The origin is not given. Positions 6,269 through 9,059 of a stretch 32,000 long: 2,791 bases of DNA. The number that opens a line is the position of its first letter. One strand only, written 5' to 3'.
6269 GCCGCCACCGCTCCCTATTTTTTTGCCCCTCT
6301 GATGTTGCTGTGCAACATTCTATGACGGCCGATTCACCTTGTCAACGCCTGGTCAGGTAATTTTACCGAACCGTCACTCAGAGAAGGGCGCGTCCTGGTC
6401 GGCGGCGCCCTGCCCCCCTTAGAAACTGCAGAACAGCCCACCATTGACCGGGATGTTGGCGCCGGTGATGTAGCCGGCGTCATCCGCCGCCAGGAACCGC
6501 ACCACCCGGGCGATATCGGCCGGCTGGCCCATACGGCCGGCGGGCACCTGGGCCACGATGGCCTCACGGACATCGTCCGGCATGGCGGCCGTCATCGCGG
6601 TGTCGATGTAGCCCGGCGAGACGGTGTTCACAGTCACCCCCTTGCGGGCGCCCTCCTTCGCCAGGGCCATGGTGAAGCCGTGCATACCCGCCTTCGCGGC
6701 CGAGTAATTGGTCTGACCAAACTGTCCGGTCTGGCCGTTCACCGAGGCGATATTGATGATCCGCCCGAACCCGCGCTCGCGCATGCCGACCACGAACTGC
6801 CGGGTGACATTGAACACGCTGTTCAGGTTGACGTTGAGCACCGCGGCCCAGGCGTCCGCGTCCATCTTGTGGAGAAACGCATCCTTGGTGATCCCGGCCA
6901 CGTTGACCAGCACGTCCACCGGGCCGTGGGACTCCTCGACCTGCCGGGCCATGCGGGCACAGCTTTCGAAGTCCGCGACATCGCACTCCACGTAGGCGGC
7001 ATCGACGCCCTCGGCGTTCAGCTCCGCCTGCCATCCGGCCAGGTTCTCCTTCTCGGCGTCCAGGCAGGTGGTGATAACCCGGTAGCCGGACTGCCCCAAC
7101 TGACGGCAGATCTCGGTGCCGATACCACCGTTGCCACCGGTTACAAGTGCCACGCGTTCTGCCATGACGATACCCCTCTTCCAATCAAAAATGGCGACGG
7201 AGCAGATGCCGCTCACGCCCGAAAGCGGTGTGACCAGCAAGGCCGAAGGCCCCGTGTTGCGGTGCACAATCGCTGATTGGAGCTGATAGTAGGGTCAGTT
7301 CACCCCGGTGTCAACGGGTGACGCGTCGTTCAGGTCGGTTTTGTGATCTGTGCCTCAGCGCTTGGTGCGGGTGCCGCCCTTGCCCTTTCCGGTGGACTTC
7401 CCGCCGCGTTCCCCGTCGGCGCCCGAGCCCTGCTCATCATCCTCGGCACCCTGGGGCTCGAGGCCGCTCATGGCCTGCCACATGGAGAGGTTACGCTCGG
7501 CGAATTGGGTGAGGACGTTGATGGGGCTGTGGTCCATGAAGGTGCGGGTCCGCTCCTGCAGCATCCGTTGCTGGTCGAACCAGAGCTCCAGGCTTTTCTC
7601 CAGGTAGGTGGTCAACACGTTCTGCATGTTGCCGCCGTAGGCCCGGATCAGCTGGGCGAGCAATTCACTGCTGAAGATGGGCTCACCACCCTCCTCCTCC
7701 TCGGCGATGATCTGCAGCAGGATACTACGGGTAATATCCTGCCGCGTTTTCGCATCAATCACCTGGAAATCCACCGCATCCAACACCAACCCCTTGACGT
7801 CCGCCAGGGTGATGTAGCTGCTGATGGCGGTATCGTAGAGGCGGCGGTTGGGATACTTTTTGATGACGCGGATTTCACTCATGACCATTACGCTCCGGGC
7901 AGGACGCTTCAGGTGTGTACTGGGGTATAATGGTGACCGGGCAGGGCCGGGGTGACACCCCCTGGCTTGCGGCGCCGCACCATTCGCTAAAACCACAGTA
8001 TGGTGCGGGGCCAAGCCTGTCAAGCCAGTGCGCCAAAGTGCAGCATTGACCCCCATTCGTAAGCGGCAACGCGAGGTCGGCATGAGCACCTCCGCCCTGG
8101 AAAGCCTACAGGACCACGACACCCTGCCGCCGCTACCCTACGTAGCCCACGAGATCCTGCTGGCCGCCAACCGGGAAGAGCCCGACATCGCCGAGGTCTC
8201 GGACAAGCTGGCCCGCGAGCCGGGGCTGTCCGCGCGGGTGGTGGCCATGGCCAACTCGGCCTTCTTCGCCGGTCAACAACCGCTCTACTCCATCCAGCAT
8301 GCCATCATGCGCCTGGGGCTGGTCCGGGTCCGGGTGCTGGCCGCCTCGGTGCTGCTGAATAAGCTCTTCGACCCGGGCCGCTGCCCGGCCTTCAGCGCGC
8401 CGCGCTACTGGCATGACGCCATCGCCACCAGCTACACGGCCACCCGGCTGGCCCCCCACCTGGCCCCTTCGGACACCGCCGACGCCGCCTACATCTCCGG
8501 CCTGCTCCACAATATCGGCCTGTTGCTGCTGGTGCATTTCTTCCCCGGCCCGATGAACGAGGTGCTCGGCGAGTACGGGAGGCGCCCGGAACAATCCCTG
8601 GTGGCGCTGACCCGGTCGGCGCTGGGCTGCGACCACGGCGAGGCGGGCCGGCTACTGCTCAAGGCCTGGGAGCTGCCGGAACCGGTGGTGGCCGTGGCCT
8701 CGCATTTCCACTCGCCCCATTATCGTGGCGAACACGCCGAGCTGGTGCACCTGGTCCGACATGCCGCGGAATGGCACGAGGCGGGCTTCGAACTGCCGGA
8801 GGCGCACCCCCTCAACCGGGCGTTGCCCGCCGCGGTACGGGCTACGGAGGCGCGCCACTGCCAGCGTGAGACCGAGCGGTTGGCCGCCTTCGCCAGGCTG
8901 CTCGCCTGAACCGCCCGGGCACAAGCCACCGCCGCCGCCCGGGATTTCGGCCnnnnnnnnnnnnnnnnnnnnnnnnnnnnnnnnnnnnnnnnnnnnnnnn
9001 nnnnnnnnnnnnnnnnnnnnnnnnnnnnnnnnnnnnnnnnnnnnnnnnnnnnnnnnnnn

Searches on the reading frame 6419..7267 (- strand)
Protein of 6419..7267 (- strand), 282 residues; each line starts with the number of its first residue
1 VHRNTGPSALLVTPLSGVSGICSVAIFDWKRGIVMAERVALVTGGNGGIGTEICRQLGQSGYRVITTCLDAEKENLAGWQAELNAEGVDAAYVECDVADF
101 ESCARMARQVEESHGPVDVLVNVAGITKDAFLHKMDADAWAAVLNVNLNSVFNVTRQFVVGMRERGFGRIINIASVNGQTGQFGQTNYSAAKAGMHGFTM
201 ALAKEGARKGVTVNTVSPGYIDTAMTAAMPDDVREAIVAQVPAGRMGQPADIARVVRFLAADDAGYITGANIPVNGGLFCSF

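Call 7: search_protein_families(library=pfam, proteins=[window:6419-7267:-])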
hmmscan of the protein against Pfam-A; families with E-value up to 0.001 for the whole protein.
window:6419-7267:- (282 aa): 6 families
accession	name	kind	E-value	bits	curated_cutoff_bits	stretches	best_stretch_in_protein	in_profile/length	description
PF00106.31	adh_short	-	1.3e-60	204.7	26.6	1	38-231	1-192/195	short chain dehydrogenase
PF13561.12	adh_short_C2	-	4.7e-58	197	27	1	47-278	6-235/236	Enoyl-(Acyl carrier protein) reductase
PF08659.16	KR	-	1.7e-24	87.2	22.6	1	40-208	3-169/180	KR domain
PF01370.27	Epimerase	-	1e-06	28.8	20.9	1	40-149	1-97/240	NAD dependent epimerase/dehydratase family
PF16363.11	GDP_Man_Dehyd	-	2.3e-05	24.5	27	1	41-110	1-74/332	GDP-mannose 4,6 dehydratase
PF23441.1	SDR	-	5.6e-05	23.1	27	1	192-279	167-256/258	SDR-like rossmann domain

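Call 16: find_encoding_contigs(protein=window:6419-7165:-, flank=3000, max_places=6)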
Protein window:6419-7165:- (248 aa): 4 contigs read that carry it; 2 places shown.
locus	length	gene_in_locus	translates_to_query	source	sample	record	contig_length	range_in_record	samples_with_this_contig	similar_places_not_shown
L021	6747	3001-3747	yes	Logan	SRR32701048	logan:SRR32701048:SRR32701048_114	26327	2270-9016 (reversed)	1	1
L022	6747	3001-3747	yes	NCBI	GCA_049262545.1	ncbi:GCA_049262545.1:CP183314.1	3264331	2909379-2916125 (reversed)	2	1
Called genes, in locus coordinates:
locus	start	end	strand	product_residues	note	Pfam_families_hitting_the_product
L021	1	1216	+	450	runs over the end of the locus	PF04715:, PF00425:Chorismate_bind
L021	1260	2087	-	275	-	PF08668:HDOD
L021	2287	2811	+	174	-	PF07879:PHB_acc_N, PF05233:PHB_acc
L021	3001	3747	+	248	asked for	PF00106:adh_short, PF01370:Epimerase (weak), PF08659:KR, PF16363:GDP_Man_Dehyd (faint), PF13561:adh_short_C2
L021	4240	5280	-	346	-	PF00561:Abhydrolase_1, PF11339:DUF3141 (weak)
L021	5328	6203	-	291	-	PF09712:PHA_synth_III_E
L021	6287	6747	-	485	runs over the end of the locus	PF13174:TPR_6 (faint), PF01435:Peptidase_M48, PF13181:TPR_8 (faint), PF07719:TPR_2 (faint), PF23914:TPR_CcmH_CycH (weak), PF14559:TPR_19, PF13428:TPR_14 (weak), PF13432:TPR_16 (weak), +2 more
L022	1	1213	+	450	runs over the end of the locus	PF04715:, PF00425:Chorismate_bind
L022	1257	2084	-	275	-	PF08668:HDOD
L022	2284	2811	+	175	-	PF07879:PHB_acc_N, PF05233:PHB_acc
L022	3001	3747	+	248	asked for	PF00106:adh_short, PF01370:Epimerase (weak), PF08659:KR, PF16363:GDP_Man_Dehyd (faint), PF13561:adh_short_C2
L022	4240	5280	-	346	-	PF00561:Abhydrolase_1, PF11339:DUF3141 (weak)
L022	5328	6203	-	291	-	PF09712:PHA_synth_III_E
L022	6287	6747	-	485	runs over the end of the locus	PF13174:TPR_6 (faint), PF01435:Peptidase_M48, PF13181:TPR_8 (faint), PF07719:TPR_2 (faint), PF12895:ANAPC3 (faint), PF14559:TPR_19, PF13428:TPR_14 (weak), PF13432:TPR_16 (weak), +1 more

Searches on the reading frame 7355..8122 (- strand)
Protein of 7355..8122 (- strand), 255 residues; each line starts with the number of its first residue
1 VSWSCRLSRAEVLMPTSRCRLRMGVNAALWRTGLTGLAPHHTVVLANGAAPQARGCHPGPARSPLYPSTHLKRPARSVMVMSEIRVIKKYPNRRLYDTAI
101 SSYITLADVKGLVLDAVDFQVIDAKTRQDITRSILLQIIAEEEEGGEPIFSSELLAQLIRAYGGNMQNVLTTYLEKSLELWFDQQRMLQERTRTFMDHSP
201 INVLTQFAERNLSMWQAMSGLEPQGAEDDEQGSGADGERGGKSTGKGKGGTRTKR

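Call 7: search_protein_families(library=pfam, proteins=[window:7355-8122:-])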
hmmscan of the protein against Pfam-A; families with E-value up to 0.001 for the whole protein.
window:7355-8122:- (255 aa): 2 families
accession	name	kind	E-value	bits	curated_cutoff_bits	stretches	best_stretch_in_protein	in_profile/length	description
PF07879.16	PHB_acc_N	-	1.2e-28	99.5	25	1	86-145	1-60/61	PHB/PHA accumulation regulator DNA-binding domain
PF05233.18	PHB_acc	-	2.3e-13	50.4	27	1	150-188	1-39/40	PHB accumulation regulatory domain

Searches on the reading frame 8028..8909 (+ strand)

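Call 7: search_protein_families(library=pfam, proteins=[window:8028-8909:+])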
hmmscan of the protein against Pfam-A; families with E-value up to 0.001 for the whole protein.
window:8028-8909:+ (293 aa): 1 family
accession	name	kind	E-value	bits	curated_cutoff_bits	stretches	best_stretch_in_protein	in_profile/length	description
PF08668.18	HDOD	-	1.1e-44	152.8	22.9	1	33-230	1-196/196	HDOD domain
